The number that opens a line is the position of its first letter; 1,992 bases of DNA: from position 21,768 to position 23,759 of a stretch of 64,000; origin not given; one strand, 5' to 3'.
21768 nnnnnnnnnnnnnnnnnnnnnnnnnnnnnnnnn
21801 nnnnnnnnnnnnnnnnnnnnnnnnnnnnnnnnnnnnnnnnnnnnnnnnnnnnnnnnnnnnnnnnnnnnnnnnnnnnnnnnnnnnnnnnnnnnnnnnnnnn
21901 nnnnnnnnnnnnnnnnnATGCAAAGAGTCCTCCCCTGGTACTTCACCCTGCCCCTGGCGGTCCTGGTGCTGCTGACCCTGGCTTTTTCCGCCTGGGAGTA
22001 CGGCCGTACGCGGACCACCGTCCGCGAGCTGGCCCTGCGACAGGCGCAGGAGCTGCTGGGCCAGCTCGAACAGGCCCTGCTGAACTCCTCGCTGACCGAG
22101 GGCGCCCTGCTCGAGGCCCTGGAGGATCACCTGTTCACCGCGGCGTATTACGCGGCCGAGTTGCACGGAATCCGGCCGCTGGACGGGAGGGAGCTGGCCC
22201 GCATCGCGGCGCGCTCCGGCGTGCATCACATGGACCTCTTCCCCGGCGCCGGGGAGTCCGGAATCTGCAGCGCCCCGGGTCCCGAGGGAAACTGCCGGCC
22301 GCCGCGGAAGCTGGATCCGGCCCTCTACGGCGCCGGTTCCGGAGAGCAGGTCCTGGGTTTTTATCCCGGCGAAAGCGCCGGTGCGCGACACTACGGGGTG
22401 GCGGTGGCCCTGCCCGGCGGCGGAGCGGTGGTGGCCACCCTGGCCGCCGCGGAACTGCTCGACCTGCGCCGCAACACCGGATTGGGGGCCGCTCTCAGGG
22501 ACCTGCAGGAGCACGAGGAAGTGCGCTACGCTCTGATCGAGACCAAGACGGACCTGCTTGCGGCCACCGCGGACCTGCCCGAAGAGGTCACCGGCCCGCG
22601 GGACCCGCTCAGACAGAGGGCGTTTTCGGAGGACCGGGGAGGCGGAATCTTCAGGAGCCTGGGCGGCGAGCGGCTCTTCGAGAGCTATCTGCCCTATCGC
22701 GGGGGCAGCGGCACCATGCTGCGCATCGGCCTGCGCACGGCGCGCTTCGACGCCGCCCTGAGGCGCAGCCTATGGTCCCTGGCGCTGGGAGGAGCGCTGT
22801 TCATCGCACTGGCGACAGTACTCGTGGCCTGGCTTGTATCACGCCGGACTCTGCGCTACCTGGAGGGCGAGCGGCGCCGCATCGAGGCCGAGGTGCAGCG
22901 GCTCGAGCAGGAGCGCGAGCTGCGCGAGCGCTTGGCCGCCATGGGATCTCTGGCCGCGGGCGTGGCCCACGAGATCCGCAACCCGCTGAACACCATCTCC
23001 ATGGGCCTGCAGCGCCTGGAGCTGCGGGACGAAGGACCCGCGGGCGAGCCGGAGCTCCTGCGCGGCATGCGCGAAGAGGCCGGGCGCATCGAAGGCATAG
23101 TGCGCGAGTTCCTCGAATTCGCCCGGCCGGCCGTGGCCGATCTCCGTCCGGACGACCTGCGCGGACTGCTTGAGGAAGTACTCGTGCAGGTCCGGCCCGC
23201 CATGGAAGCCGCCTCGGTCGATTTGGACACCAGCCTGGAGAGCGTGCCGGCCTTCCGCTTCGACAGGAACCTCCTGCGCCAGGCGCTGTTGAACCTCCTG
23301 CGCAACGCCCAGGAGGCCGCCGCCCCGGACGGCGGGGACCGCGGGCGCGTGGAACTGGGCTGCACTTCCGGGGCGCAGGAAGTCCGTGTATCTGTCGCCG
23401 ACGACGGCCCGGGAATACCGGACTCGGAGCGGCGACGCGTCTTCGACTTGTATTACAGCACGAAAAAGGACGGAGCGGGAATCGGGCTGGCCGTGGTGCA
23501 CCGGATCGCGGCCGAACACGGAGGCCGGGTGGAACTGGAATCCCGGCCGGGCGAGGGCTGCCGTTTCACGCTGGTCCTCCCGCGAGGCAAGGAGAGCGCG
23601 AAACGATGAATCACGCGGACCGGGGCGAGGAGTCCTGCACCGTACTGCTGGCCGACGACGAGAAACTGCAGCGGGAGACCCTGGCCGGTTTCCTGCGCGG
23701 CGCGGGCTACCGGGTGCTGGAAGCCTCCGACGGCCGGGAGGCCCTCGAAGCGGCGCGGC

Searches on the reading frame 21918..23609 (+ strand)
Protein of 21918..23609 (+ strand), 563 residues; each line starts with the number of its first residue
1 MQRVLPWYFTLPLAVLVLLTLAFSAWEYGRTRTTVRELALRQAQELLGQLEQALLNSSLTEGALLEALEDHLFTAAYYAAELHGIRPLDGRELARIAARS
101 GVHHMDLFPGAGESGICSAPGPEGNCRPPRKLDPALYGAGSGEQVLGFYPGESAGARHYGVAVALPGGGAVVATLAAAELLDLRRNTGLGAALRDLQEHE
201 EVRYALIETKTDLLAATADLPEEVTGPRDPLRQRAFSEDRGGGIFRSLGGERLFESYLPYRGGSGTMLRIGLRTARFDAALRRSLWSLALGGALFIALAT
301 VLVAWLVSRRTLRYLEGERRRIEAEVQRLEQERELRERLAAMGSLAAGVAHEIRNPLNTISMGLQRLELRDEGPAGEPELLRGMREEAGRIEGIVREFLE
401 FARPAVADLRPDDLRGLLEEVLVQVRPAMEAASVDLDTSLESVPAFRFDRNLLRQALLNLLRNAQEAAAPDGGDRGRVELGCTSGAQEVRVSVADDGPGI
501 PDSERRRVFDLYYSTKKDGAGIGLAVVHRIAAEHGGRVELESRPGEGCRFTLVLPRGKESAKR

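Call 75: search_protein_families(library=ncbifam, proteins=[window:21918-23609:+], max_evalue=0.00001)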
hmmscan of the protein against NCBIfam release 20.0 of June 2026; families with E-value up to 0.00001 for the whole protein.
window:21918-23609:+ (563 aa): 73 families (the best 25 are shown)
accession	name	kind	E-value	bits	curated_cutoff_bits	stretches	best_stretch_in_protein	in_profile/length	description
NF008468.0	PRK11360.1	equivalog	9.1e-57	192.8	646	1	325-560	379-612/616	two-component system sensor histidine kinase AtoS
NF007688.0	PRK10364.1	equivalog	9e-52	176.3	479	1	269-557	177-452/460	two-component system sensor histidine kinase ZraS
NF006800.0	PRK09303.1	equivalog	2.8e-34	118.7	342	1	318-555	126-376/383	histidine kinase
NF010411.0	PRK13837.1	equivalog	2.8e-34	118.3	647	1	318-559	426-678/828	two-component system VirA-like sensor kinase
NF052574.1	HisKinEspCMyxo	equivalog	2.1e-32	112.2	1200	1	335-558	410-639/785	serine histidine kinase EspC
NF047466.1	hybrid_RR_LvrB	exception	4.8e-31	108.3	500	1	308-556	116-376/377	hybrid histidine kinase/response regulator LvrB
NF008312.0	PRK11100.1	equivalog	3.9e-30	105.1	356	1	326-556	236-474/477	two-component system sensor histidine kinase CreC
NF038348.1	T2SS_HK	subfamily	7.3e-28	97.3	450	1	387-555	407-572/574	histidine kinase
NF046044.1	PnpS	equivalog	1.5e-27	96.6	400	1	347-555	175-390/390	two-component system histidine kinase PnpS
NF052573.1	HisKinEspAMyxo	equivalog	1.5e-27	96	1400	1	324-554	366-609/755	serine histidine kinase EspA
TIGR01386.1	cztS_silS_copS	subfamily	1.2e-26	93.7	292.55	1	344-555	243-457/457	heavy metal sensor histidine kinase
NF046026.1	HisKinCckACaul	equivalog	2.4e-26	92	1000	1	327-561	287-537/678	cell cycle histidine kinase CckA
NF053867.1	SprKinKinDBac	equivalog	2.6e-26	92.1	775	1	330-557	274-498/500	sporulation kinase KinD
NF041777.1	sens_FixL_Rhizob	equivalog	1.2e-24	86.8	850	1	318-558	238-483/485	sensor protein FixL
TIGR02966.1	phoR_proteo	equivalog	4.1e-24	85.2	334.2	1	345-553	117-332/333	phosphate regulon sensor histidine kinase PhoR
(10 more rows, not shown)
